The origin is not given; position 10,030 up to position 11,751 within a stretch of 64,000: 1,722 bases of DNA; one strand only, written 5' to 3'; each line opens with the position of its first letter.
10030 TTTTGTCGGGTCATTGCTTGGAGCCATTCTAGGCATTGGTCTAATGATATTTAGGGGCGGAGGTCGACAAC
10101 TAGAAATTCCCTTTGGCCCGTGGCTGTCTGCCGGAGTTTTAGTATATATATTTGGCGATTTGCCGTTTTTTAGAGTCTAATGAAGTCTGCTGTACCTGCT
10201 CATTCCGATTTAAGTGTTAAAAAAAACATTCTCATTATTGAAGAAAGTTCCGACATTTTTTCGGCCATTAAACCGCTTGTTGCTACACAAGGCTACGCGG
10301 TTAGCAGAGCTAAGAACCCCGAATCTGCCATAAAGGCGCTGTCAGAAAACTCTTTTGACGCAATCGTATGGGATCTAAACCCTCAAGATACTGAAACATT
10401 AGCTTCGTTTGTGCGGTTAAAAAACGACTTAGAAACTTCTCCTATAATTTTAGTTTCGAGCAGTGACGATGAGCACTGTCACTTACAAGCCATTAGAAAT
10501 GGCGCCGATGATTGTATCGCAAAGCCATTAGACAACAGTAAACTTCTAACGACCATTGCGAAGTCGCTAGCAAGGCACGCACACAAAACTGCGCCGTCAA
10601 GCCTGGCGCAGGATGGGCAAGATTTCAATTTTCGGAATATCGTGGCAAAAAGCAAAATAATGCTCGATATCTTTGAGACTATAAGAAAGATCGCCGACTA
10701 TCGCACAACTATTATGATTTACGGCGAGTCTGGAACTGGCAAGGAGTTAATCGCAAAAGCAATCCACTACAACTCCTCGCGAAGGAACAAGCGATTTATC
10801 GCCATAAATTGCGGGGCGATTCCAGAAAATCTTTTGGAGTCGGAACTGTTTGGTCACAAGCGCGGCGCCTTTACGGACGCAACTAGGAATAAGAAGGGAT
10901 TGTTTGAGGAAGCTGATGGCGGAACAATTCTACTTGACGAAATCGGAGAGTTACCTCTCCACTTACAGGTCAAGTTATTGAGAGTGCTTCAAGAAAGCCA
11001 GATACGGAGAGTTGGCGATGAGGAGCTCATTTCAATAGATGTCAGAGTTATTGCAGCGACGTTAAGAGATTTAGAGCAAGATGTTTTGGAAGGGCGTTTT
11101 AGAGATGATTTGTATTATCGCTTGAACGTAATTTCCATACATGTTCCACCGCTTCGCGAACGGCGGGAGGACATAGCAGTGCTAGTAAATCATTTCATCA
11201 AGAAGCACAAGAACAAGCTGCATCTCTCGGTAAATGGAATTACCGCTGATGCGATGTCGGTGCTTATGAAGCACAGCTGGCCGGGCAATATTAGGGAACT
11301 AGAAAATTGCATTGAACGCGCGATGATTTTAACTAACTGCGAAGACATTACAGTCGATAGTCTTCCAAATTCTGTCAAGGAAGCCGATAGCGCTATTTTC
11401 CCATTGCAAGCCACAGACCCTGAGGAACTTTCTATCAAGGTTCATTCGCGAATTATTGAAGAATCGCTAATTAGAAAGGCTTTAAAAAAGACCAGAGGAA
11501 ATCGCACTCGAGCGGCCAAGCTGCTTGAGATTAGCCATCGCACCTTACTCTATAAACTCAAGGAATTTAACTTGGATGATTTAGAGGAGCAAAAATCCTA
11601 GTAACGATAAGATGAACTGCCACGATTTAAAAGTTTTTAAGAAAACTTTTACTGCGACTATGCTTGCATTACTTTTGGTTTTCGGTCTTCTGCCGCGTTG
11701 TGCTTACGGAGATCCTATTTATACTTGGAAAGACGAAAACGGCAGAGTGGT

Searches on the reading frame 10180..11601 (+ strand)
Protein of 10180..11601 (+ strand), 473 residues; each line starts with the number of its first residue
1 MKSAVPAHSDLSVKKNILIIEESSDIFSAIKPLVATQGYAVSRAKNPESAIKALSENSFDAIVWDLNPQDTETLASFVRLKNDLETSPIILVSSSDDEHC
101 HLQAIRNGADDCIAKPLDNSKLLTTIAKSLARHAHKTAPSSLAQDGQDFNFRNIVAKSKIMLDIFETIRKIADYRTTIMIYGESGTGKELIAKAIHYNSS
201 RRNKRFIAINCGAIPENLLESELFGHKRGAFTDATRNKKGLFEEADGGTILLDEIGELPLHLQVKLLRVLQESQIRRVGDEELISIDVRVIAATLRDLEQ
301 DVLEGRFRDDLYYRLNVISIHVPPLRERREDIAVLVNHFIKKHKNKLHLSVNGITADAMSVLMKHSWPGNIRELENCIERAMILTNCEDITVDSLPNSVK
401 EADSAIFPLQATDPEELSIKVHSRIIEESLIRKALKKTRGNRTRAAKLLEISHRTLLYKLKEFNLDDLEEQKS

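Call 94: search_protein_families(library=ncbifam, proteins=[window:10180-11601:+], max_evalue=1e-10)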
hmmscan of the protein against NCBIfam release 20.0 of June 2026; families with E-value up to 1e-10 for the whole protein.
window:10180-11601:+ (473 aa): 32 families (the best 25 are shown)
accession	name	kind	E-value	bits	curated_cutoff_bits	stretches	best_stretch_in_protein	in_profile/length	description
NF008469.0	PRK11361.1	equivalog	2.9e-130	435.1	714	1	14-466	4-457/461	acetoacetate metabolism transcriptional regulator AtoC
TIGR02915.1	PEP_resp_reg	equivalog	3.5e-117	392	502.6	1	17-461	1-440/445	PEP-CTERM-box response regulator transcription factor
TIGR01818.1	ntrC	equivalog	1e-116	390.5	558.6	1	17-462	1-462/463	nitrogen regulation protein NR(I)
NF041552.1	TF_PrdR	equivalog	2.3e-116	389.4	795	1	145-464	261-577/577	sigma-54 dependent transcriptional regulator PrdR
NF007689.0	PRK10365.1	equivalog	9.1e-111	370.7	760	1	16-460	7-439/441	sigma-54-dependent response regulator transcription factor ZraR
TIGR01817.1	nifA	equivalog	1.4e-109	367.3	528.85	1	140-465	184-529/534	nif-specific transcriptional activator NifA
NF050807.1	TransRegFlbDCaul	equivalog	2e-105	353.3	750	1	24-466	10-441/454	sigma-54-dependent transcriptional regulator FlbD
NF011695.0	PRK15115.1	equivalog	1.4e-103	347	763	1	16-461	8-433/445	two-component system response regulator GlrR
NF003451.0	PRK05022.1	equivalog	3.5e-102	342.7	476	1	127-458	165-503/512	nitric oxide reductase transcriptional regulator NorR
NF038308.1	RNA_repair_RtcR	equivalog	1.5e-98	330.9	650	1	113-457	137-505/530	RNA repair transcriptional activator RtcR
NF041946.1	LuxO_transreg_Vib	equivalog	6.5e-97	325.2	800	1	31-464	13-461/463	quorum-sensing sigma-54 dependent transcriptional regulator LuxO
NF008176.1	PRK10923.1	equivalog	6.7e-96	321.7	620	1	16-465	5-468/469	nitrogen regulation protein NR(I)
NF051870.1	NAssimRespRegNtrX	equivalog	9.3e-96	321.4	600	1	15-462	2-449/452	nitrogen assimilation response regulator NtrX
TIGR02329.1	propionate_PrpR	equivalog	2.7e-94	316.7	499.2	1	111-461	173-525/526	propionate catabolism operon regulatory protein PrpR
NF011953.0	PRK15424.1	equivalog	1e-89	301.6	703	1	136-463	203-534/538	propionate catabolism operon regulatory protein PrpR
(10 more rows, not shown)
